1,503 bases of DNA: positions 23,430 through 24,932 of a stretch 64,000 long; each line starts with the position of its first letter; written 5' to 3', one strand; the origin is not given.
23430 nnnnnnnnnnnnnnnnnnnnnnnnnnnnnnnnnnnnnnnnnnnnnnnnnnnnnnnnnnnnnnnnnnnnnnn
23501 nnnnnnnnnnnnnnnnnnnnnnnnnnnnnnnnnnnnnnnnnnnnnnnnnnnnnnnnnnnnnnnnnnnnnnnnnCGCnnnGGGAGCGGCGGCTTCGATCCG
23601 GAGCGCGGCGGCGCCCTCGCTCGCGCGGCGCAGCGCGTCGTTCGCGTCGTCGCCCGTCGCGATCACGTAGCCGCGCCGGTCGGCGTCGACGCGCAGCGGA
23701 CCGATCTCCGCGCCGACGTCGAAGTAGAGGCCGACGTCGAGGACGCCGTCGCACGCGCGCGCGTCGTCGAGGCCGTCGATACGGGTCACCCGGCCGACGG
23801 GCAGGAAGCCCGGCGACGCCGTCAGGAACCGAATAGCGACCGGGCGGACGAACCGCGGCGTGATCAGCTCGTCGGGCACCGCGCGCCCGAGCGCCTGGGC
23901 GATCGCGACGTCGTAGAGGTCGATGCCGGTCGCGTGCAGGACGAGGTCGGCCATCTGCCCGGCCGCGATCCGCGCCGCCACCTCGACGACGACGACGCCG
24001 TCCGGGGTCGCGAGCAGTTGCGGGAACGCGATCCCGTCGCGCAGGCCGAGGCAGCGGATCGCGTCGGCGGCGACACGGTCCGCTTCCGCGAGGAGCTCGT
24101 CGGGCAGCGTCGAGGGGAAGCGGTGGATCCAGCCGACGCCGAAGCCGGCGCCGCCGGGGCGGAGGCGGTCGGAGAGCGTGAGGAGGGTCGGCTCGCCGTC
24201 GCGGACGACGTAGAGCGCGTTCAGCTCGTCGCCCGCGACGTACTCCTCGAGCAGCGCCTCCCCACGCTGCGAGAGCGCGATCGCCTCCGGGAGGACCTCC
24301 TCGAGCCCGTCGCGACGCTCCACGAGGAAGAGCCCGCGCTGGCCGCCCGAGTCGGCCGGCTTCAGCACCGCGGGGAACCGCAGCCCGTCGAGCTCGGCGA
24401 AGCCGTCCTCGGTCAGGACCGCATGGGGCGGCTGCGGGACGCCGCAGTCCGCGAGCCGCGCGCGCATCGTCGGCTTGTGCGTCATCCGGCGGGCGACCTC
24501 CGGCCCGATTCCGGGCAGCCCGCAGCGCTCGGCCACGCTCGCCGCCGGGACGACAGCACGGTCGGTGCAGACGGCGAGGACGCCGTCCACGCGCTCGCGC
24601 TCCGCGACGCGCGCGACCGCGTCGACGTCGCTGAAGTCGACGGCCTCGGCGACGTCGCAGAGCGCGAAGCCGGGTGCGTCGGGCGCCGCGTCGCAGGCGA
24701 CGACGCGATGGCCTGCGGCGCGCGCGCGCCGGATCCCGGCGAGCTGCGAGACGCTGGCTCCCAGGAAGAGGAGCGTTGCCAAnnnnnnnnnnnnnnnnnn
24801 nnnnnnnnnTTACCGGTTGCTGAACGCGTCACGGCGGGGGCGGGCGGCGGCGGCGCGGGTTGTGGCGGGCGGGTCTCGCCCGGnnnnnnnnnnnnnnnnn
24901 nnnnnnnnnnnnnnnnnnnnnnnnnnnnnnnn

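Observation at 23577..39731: Four ATP-grasp ligase paralogues inside a glycan locus: peptide- or amide-decorated polysaccharide?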

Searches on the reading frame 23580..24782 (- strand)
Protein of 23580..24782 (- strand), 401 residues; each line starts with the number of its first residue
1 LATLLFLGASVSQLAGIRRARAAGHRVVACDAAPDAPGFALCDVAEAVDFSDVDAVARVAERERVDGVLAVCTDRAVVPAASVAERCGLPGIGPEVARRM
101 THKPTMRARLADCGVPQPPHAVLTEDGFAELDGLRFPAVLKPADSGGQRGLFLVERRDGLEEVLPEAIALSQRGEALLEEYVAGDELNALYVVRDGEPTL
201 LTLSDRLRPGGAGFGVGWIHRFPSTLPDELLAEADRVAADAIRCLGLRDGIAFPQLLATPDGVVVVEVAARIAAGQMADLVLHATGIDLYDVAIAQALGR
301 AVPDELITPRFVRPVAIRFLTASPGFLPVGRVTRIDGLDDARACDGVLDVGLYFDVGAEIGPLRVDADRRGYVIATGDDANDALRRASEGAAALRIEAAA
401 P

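Call 5: search_protein_families(library=pfam, proteins=[window:23580-24782:-], max_evalue=0.01)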
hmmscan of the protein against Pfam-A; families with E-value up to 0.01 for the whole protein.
window:23580-24782:- (401 aa): 6 families
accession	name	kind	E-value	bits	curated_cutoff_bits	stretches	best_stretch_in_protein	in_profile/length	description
PF18603.7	LAL_C2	-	3.2e-18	66.2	29.4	1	328-397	6-76/78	L-amino acid ligase C-terminal domain 2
PF02786.22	CPSase_L_D2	-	1.6e-07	31.5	19.8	1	124-301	27-207/211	Carbamoyl-phosphate synthase L chain, ATP binding domain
PF13535.11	ATP-grasp_4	-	5.6e-06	26.5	27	1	135-276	2-156/160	ATP-grasp domain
PF18130.6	ATPgrasp_N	-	2.2e-05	25.4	27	1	19-91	3-81/81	ATP-grasp N-terminal domain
PF07478.18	Dala_Dala_lig_C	-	7.4e-05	22.8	24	1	111-199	3-97/204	D-ala D-ala ligase C-terminus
PF02655.19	ATP-grasp_3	-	0.00035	21.1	23.2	1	108-274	9-159/160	ATP-grasp domain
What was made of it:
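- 23577..24782 (-): AG1, an LAL-type ATP-grasp ligase. It is a tail-less member of a clade that is usually solitary and membrane-anchored. LAL_C2 66 bits (call 5).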

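Call 16: search_solved_structures(query=window:23580-24782:-, max_evalue=0.001, show_alignments=1)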
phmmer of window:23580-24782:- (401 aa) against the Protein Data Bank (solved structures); distinct sequences matched with E-value up to 0.001: 14.
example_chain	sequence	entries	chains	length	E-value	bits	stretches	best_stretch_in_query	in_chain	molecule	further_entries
4dim_A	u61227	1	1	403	3.9e-20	75.5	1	4-298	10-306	Phosphoribosylglycinamide synthetase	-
3vot_A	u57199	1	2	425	2.2e-12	50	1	54-374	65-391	L-amino acid ligase, BL00235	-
1bxr_A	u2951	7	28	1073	6.5e-12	48.5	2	18-307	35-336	CARBAMOYL-PHOSPHATE SYNTHASE | CARBAMOYL PHOSPHATE SYNTHETASE: LARGE SUBUNIT | CARBAMOYL PHOSPHATE SYNTHETASE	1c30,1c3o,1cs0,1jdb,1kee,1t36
1ce8_A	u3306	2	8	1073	6.6e-12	48.4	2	18-307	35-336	PROTEIN (CARBAMOYL-PHOSPHATE SYNTHASE) | carbamoyl phosphate synthetase large chain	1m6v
1a9x_A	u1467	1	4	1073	8.3e-11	44.8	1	18-307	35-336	CARBAMOYL PHOSPHATE SYNTHETASE (LARGE CHAIN)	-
5dot_A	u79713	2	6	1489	4.1e-09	39.2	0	15-315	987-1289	Carbamoyl-phosphate synthase [ammonia], mitochondrial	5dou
6uel_A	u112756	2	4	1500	4.2e-09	39.2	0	15-315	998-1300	Carbamoyl-phosphate synthase [ammonia], mitochondrial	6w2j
30vh_A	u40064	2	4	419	1e-07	34.6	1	52-293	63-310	L-amino acid ligase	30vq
4wd3_A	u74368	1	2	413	2.1e-07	33.6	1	65-296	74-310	L-amino acid ligase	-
3wo1_A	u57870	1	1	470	4.2e-05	26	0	53-158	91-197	Alanine-anticapsin ligase BacD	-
3wnz_A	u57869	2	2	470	7.7e-05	25.2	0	53-158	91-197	Alanine-anticapsin ligase BacD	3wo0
3vmm_A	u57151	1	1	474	7.9e-05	25.1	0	53-158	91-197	Alanine-anticapsin ligase BacD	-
3se7_A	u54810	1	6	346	0.00024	23.5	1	83-202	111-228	VanA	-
3r23_A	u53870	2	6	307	0.0007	22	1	117-196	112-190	D-alanine--D-alanine ligase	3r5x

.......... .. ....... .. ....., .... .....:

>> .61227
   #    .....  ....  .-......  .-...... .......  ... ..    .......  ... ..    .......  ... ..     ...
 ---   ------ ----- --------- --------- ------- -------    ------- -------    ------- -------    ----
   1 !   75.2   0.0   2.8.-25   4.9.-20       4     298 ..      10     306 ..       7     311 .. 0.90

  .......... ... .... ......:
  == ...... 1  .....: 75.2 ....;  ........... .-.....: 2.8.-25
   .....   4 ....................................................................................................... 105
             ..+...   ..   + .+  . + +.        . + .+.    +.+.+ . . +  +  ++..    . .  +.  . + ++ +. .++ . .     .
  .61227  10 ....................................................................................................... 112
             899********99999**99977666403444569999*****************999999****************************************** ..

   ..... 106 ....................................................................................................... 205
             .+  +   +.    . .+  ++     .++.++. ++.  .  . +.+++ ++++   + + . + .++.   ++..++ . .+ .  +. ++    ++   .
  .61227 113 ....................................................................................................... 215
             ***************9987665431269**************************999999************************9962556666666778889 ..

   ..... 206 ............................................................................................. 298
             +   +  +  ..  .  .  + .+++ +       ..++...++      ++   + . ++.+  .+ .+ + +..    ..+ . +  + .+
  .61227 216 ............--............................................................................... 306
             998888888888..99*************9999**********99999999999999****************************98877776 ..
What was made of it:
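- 23577..24782 (-): PDB 4dim E 3.9e-20 and LAL 3vot E 2e-12 (call 16).
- PDB entry 4dim is deposited as a GAR synthetase (call 16).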

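Call 18: search_protein_families(library=ncbifam, proteins=[window:23580-24782:-], max_evalue=0.001)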
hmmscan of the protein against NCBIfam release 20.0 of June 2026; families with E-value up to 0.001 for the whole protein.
window:23580-24782:- (401 aa): 17 families
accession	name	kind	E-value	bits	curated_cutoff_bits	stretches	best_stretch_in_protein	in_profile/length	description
NF002563.0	PRK02186.1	subfamily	6.5e-28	97.5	625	1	48-396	53-394/890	argininosuccinate lyase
TIGR01142.1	purT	equivalog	8.9e-10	38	502.15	1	20-396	18-379/380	phosphoribosylglycinamide formyltransferase 2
NF006766.0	PRK09288.1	equivalog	2.3e-08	33.2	339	1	20-397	31-393/396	formate-dependent phosphoribosylglycinamide formyltransferase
NF002378.0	PRK01372.1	subfamily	5.6e-08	31.9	243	1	103-190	101-187/305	D-alanine--D-alanine ligase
TIGR03909.1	pyrrolys_PylC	equivalog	1.6e-07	30.4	248.3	1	20-187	18-172/374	3-methylornithine--L-lysine ligase PylC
TIGR01205.1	D_ala_D_alaTIGR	subfamily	5.9e-07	28.8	245.65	1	88-189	90-198/318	D-alanine--D-alanine ligase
NF005543.0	PRK07206.1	subfamily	8e-07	28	302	1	101-294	107-310/416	hypothetical protein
TIGR01369.1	CPSaseII_lrg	equivalog_domain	1.4e-06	26.2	1027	1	53-303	618-870/1052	carbamoyl-phosphate synthase (glutamine-hydrolyzing) large subunit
NF003671.0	PRK05294.1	equivalog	3.7e-06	24.8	599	1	54-301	72-331/1058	carbamoyl-phosphate synthase large subunit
NF000374.1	D_ala_D_lac_VanO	exception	6.2e-06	25.5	750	1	112-188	142-216/346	D-alanine--(R)-lactate ligase VanO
NF053745.1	AAntcapLigBacD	equivalog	2.8e-05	22.7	850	1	53-164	88-200/471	alanine--anticapsin ligase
NF012215.1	D_ala_D_lac_VanD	exception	5.4e-05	22.7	700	0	110-189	140-217/343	D-alanine--(R)-lactate ligase VanD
NF004675.0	PRK06019.1-1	equivalog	8.5e-05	21.5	375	1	19-195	27-199/375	5-(carboxyamino)imidazole ribonucleotide synthase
NF000092.1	D_ala_D_lac_Ao2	exception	0.00012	21.4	700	1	109-207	139-234/348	D-alanine--(R)-lactate ligase VanA-Ao2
NF002527.0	PRK01966.1-3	equivalog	0.00016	21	310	1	85-197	99-216/332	D-alanine--D-alanine ligase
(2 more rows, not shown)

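Call 19: find_homologous_proteins(query=window:23580-24782:-, max_evalue=0.00001)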
Query window:23580-24782:- (401 aa): 5570 proteins with E <= 0.00001 among 8000 candidates; the best 120 are listed.
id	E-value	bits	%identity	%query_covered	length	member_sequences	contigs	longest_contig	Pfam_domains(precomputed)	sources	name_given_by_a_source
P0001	1.0e-252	856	100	100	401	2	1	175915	PF13535.12,PF02786.23,PF18130.7,PF18603.8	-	-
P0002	2.8e-187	641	78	100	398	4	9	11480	PF13535.12,PF02786.23,PF18130.7,PF18603.8,PF07478.19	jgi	jgi:biotin carboxylase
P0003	4.7e-167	574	71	99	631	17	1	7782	PF13535.12,PF18603.8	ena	-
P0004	1.4e-165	569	70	100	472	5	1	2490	PF18130.7,PF18603.8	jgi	-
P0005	1.7e-165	569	70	99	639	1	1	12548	PF13535.12,PF18603.8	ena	-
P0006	3.6e-165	568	70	99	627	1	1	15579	PF13535.12,PF18603.8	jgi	jgi:biotin carboxylase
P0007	1.4e-161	556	70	99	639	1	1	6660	PF13535.12,PF02786.23,PF18130.7,PF18603.8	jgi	jgi:biotin carboxylase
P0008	5.9e-160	551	70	95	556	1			PF18130.7,PF18603.8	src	-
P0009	1.1e-159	550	70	95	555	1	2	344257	PF18130.7,PF18603.8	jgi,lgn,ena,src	-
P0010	1.2e-159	550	68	100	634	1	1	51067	PF13535.12,PF18130.7,PF13860.13,PF18603.8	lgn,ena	-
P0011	2.7e-159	549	67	99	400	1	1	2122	PF02786.23,PF18130.7,PF18603.8,PF07478.19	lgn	-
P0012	2.7e-159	549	68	100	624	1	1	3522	PF13535.12,PF18130.7,PF18603.8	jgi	jgi:biotin carboxylase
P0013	7.5e-158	544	67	99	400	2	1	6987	PF02786.23,PF18130.7,PF18603.8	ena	-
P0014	7.6e-158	544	67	100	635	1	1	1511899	PF13535.12,PF18130.7,PF13860.13,PF18603.8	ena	-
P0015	1.9e-156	539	66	99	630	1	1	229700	PF13535.12,PF18130.7,PF18603.8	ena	-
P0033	6.8e-148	511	64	100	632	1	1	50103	PF02655.20,PF18603.8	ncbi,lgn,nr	ncbi:MAG TPA: ATP-grasp domain-containing protein [Gaiellaceae bacterium]|nr:ATP-grasp domain-contai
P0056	1.7e-141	490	64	98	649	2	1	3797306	PF18603.8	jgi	jgi:biotin carboxylase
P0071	6.9e-140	485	63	100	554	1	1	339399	PF02222.28,PF18603.8,PF07478.19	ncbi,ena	-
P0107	2.7e-137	476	65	95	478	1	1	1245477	PF13535.12,PF02786.23,PF02222.28,PF18130.7,PF18603.8,PF07478.19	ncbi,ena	-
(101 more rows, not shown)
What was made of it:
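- JGI annotates homologues as "biotin carboxylase" (call 19).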

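Call 20: find_encoding_contigs(protein=P0056, flank=10000, max_places=3)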
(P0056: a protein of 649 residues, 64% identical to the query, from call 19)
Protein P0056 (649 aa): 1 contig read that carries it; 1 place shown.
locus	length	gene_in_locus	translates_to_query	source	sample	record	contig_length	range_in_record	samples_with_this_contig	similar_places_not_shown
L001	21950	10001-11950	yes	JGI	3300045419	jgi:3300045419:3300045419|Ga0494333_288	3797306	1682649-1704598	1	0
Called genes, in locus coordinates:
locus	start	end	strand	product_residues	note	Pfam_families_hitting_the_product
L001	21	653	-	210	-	PF12844:HTH_19 (weak), PF13443:HTH_26 (weak), PF13560:HTH_31, PF01381:HTH_3, PF02311:AraC_binding (weak), PF07883:Cupin_2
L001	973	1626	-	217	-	-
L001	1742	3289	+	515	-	PF00221:Lyase_aromatic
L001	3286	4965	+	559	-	PF17391:Urocanase_N, PF01175:Urocanase, PF17392:Urocanase_C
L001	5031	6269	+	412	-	PF01979:Amidohydro_1, PF07969:Amidohydro_3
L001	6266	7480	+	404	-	PF01979:Amidohydro_1, PF07969:Amidohydro_3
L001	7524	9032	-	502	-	PF01011:PQQ (weak), PF07774:EMC1_C (faint), PF25293:Beta-prop_EMC1_N (faint), PF13360:PQQ_2, PF01011:PQQ, PF13570:Beta-prop_ACSF4, PF13360:PQQ_2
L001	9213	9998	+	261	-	PF00326:Peptidase_S9 (faint), PF01738:DLH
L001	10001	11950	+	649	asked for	PF18603:LAL_C2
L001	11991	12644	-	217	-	PF01596:Methyltransf_3, PF13578:Methyltransf_24, PF13649:Methyltransf_25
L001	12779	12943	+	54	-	-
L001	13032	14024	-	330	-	PF03706:LPG_synthase_TM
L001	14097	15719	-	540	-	-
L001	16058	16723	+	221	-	-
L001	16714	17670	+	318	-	PF13481:AAA_25 (faint), PF13304:AAA_21 (faint), PF00005:ABC_tran, PF02463:SMC_N (weak)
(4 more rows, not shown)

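Call 21: find_encoding_contigs(protein=P0014, flank=10000, max_places=3)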
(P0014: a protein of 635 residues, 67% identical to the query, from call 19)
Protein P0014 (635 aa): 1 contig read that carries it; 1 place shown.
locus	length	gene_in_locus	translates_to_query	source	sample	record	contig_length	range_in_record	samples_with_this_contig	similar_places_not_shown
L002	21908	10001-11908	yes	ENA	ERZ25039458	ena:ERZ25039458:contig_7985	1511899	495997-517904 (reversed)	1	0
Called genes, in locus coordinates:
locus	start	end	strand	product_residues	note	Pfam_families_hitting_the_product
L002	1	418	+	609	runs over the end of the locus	PF14312:FG-GAP_2 (weak), PF01833:TIG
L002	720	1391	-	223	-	-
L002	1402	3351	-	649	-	PF00211:Guanylate_cyc, PF00931:NB-ARC (faint), PF13191:AAA_16 (weak), PF25872:HTH_77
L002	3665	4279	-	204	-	PF02371:Transposase_20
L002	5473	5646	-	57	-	-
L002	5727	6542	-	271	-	PF01061:ABC2_membrane, PF12698:ABC2_membrane_3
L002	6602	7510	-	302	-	PF00005:ABC_tran, PF13304:AAA_21 (faint), PF26919:ABC-like_C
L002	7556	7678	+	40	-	-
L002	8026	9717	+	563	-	PF12146:Hydrolase_4 (weak), PF00561:Abhydrolase_1, PF12697:Abhydrolase_6, PF04185:Phosphoesterase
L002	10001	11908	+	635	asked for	PF18130:ATPgrasp_N (faint), PF13535:ATP-grasp_4, PF18603:LAL_C2, PF13860:FlgD_ig (faint)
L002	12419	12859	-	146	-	-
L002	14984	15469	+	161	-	-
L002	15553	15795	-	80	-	-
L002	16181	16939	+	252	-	-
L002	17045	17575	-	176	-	-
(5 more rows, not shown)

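Call 22: find_encoding_contigs(protein=P0001, flank=2000, max_places=3)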
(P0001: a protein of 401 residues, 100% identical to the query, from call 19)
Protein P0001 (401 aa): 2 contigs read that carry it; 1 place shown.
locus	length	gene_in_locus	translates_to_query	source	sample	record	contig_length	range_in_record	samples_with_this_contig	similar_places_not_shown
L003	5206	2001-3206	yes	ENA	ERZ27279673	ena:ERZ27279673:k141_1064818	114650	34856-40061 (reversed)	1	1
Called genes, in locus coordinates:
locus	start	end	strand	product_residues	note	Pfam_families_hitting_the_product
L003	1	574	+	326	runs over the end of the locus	PF01073:3Beta_HSD, PF01370:Epimerase, PF02719:Polysacc_synt_2, PF04321:RmlD_sub_bind, PF07993:NAD_binding_4, PF13460:NAD_binding_10, PF16363:GDP_Man_Dehyd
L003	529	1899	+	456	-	PF18603:LAL_C2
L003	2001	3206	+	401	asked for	PF18130:ATPgrasp_N (faint), PF02786:CPSase_L_D2 (weak), PF13535:ATP-grasp_4 (weak), PF18603:LAL_C2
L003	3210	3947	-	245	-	PF01738:DLH (weak)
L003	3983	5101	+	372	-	PF00155:Aminotran_1_2, PF01041:DegT_DnrJ_EryC1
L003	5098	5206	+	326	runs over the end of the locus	PF03706:LPG_synthase_TM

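Call 23: find_encoding_contigs(protein=P0002, flank=10000, max_places=4)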
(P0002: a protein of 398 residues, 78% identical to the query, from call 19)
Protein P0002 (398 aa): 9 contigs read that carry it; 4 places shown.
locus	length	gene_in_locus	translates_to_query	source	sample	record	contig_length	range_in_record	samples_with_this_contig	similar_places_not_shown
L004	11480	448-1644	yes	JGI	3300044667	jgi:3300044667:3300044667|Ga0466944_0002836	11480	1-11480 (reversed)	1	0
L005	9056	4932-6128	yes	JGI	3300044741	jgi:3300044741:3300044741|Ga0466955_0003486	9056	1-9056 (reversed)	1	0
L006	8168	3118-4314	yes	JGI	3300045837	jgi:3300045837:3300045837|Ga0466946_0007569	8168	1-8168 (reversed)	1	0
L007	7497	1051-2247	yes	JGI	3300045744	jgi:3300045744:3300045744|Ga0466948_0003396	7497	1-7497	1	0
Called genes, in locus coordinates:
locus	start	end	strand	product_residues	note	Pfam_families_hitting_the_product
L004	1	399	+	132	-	?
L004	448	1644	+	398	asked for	PF18130:ATPgrasp_N (faint), PF02786:CPSase_L_D2, PF07478:Dala_Dala_lig_C (weak), PF13535:ATP-grasp_4, PF18603:LAL_C2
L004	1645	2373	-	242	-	PF01738:DLH (weak)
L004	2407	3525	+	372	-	PF00155:Aminotran_1_2 (weak), PF01041:DegT_DnrJ_EryC1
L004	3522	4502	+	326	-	PF03706:LPG_synthase_TM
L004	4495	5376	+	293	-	PF00535:Glycos_transf_2, PF13641:Glyco_tranf_2_3, PF13632:Glyco_trans_2_3 (faint)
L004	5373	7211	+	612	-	-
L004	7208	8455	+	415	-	PF13439:Glyco_transf_4, PF13579:Glyco_trans_4_4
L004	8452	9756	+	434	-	PF04932:Wzy_C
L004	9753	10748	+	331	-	PF13579:Glyco_trans_4_4, PF13439:Glyco_transf_4, PF13477:Glyco_trans_4_2 (weak), PF00534:Glycos_transf_1, PF13692:Glyco_trans_1_4, PF20706:GT4-conflict (weak)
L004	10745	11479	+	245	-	?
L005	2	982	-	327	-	?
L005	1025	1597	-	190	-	PF04167:DUF402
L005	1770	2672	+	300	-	PF00535:Glycos_transf_2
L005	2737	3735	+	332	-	PF01073:3Beta_HSD, PF01370:Epimerase, PF02719:Polysacc_synt_2, PF04321:RmlD_sub_bind, PF07993:NAD_binding_4, PF13460:NAD_binding_10, PF16363:GDP_Man_Dehyd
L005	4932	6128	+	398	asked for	PF18130:ATPgrasp_N (faint), PF02786:CPSase_L_D2, PF07478:Dala_Dala_lig_C (weak), PF13535:ATP-grasp_4, PF18603:LAL_C2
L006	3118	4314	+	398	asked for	PF18130:ATPgrasp_N (faint), PF02786:CPSase_L_D2, PF07478:Dala_Dala_lig_C (weak), PF13535:ATP-grasp_4, PF18603:LAL_C2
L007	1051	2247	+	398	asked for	PF18130:ATPgrasp_N (faint), PF02786:CPSase_L_D2, PF07478:Dala_Dala_lig_C (weak), PF13535:ATP-grasp_4, PF18603:LAL_C2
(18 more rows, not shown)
